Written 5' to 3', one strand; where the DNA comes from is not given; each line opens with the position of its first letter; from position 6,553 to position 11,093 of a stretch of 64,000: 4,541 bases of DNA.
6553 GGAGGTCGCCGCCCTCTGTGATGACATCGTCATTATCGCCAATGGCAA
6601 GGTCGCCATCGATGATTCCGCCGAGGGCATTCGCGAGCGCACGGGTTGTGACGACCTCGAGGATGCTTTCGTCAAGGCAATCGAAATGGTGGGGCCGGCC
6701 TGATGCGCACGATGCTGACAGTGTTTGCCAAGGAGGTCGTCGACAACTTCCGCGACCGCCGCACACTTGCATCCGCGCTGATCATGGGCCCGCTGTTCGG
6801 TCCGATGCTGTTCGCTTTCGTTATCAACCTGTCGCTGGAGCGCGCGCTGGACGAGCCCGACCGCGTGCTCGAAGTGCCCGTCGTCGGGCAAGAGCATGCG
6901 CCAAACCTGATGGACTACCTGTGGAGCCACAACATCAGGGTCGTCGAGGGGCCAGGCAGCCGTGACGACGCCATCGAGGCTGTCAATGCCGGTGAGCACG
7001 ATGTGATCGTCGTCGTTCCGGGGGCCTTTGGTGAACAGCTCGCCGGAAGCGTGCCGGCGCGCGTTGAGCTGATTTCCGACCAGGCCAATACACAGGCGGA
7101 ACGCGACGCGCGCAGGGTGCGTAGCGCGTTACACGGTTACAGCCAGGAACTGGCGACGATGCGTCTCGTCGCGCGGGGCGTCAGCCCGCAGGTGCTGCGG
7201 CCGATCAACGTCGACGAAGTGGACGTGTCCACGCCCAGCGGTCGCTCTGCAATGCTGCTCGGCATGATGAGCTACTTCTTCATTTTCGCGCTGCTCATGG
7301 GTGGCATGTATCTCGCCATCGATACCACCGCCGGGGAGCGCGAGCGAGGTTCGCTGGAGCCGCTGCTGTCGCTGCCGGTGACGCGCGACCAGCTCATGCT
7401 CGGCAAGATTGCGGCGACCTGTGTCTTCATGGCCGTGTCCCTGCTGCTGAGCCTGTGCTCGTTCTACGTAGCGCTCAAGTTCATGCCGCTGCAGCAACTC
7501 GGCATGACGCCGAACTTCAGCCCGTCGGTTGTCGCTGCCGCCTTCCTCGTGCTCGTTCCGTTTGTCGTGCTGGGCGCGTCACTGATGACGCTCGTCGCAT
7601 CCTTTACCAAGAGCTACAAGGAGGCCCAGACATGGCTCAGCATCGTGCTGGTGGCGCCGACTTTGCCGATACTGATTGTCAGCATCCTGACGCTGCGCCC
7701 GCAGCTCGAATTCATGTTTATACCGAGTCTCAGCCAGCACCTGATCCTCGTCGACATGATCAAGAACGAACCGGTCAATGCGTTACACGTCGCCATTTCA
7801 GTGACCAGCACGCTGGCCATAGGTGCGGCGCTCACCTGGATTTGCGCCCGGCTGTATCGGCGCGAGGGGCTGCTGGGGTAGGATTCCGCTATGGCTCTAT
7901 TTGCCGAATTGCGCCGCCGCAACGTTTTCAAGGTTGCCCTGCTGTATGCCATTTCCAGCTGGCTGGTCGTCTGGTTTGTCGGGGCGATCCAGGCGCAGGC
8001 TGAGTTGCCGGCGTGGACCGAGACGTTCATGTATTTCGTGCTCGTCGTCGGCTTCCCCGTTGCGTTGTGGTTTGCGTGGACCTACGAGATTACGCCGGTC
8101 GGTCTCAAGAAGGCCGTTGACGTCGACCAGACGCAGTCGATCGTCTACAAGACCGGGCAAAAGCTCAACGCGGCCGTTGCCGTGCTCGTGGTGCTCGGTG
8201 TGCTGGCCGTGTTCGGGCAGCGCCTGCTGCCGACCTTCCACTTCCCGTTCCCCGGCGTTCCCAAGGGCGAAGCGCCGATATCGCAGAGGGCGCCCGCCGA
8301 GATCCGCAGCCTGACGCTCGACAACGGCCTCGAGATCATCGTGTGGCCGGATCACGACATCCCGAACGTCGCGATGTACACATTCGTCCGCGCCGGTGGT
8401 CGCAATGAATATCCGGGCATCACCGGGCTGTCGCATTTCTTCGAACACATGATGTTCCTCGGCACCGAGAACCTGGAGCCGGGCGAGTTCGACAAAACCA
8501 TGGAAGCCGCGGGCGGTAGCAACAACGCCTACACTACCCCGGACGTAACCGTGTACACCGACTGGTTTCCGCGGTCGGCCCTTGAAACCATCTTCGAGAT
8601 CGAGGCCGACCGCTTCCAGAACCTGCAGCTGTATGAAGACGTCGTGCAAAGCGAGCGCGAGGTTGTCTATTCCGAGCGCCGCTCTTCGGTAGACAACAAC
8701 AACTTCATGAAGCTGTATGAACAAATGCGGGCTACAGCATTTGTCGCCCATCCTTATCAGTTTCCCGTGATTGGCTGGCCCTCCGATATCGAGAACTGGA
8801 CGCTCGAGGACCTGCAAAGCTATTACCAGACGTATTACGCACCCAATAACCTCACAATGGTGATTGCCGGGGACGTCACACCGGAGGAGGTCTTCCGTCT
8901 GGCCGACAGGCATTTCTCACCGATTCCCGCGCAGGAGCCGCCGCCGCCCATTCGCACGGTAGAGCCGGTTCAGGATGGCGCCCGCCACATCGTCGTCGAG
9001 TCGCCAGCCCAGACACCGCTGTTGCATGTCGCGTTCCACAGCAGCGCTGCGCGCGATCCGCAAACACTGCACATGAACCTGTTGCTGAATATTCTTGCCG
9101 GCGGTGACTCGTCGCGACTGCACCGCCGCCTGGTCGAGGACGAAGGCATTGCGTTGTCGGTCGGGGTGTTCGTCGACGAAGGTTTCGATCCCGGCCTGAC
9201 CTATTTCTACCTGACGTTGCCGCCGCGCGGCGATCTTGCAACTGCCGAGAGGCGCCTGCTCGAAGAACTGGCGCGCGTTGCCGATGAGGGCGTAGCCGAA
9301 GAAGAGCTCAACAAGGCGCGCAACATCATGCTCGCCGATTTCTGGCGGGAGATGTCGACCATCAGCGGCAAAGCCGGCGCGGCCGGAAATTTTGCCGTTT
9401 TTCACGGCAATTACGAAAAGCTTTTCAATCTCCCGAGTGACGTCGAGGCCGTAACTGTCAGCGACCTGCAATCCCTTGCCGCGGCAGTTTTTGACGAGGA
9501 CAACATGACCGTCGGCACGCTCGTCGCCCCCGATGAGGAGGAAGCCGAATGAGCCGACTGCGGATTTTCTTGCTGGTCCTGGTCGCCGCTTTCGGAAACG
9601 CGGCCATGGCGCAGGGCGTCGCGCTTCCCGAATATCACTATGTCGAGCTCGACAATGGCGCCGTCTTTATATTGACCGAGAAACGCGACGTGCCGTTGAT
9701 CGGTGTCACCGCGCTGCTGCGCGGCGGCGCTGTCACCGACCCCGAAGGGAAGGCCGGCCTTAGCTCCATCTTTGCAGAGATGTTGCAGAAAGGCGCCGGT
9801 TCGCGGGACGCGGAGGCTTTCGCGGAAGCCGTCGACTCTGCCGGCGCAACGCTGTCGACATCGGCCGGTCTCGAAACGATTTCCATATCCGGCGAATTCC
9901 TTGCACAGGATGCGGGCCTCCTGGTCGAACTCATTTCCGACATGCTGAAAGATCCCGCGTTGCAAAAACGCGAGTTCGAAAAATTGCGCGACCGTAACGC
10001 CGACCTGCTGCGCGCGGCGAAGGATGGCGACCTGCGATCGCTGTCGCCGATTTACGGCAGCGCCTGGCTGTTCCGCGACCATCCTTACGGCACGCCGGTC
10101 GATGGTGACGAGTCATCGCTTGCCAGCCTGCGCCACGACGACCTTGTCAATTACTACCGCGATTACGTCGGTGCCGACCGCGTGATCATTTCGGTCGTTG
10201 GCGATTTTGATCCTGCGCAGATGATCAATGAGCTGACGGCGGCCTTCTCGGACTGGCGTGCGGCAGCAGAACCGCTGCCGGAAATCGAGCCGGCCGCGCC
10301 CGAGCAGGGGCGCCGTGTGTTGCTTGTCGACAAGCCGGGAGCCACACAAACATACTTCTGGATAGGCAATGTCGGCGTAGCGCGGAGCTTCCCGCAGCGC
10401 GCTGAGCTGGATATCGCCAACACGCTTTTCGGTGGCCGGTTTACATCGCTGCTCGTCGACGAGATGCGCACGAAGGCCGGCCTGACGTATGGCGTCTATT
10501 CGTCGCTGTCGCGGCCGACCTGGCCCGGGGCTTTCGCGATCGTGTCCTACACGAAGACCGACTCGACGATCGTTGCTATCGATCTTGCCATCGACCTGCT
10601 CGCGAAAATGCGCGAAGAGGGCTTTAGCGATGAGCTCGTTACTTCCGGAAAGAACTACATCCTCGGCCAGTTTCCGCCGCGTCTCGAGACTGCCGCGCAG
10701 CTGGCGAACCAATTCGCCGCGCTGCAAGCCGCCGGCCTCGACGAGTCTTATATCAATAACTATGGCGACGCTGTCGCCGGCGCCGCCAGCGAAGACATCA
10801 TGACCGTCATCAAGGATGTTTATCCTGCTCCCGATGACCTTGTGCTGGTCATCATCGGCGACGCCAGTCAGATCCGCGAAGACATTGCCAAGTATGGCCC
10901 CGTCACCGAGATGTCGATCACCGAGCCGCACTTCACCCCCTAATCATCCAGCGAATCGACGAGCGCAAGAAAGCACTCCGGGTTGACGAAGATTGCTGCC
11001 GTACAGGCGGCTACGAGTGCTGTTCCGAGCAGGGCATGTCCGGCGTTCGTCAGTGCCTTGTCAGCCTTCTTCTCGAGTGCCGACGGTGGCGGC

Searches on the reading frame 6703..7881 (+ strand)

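Call 73: search_protein_families(library=pfam, proteins=[window:6703-7881:+], max_evalue=0.00001)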
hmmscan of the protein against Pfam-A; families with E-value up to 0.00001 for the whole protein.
window:6703-7881:+ (392 aa): 2 families
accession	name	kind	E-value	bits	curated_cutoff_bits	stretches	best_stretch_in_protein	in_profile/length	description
PF12698.13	ABC2_membrane_3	-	1.2e-27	97.3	31.6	1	29-380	10-344/347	ABC-2 family transporter protein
PF12679.13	ABC2_membrane_2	-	1.8e-21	77.1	27.2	1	5-329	1-206/283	ABC-2 family transporter protein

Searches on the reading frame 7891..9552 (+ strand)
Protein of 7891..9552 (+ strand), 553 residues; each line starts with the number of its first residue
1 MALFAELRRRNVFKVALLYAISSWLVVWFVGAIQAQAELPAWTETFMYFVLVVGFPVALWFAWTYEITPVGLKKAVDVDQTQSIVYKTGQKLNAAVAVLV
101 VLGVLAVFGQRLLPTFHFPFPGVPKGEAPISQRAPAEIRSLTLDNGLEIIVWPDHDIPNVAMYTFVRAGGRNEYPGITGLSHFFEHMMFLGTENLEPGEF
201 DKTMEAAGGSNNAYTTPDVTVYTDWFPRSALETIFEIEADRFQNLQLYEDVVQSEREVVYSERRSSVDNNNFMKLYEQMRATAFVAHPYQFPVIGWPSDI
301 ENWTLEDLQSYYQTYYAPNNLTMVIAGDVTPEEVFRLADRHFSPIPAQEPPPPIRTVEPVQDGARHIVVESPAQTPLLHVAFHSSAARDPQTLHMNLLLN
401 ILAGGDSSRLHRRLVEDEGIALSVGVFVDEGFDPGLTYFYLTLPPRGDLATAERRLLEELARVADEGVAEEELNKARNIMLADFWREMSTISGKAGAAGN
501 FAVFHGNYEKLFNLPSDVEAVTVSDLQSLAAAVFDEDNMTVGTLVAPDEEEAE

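Call 73: search_protein_families(library=pfam, proteins=[window:7891-9552:+], max_evalue=0.00001)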
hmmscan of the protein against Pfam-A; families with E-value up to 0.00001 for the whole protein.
window:7891-9552:+ (553 aa): 2 families
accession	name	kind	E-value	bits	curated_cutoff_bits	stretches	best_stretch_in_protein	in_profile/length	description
PF05193.26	Peptidase_M16_C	-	1.9e-38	132.6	23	1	302-479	1-180/181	Peptidase M16 inactive domain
PF00675.25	Peptidase_M16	-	1.9e-22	80.2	22.3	1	160-289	13-141/149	Insulinase (Peptidase family M16)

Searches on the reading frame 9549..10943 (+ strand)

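Call 73: search_protein_families(library=pfam, proteins=[window:9549-10943:+], max_evalue=0.00001)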
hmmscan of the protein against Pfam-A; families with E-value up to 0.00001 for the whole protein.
window:9549-10943:+ (464 aa): 2 families
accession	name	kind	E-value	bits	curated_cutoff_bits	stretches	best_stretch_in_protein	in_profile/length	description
PF05193.26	Peptidase_M16_C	-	3.8e-27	95.8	23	1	194-369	2-179/181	Peptidase M16 inactive domain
PF00675.25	Peptidase_M16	-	3.8e-07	30.6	22.3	1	58-148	20-110/149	Insulinase (Peptidase family M16)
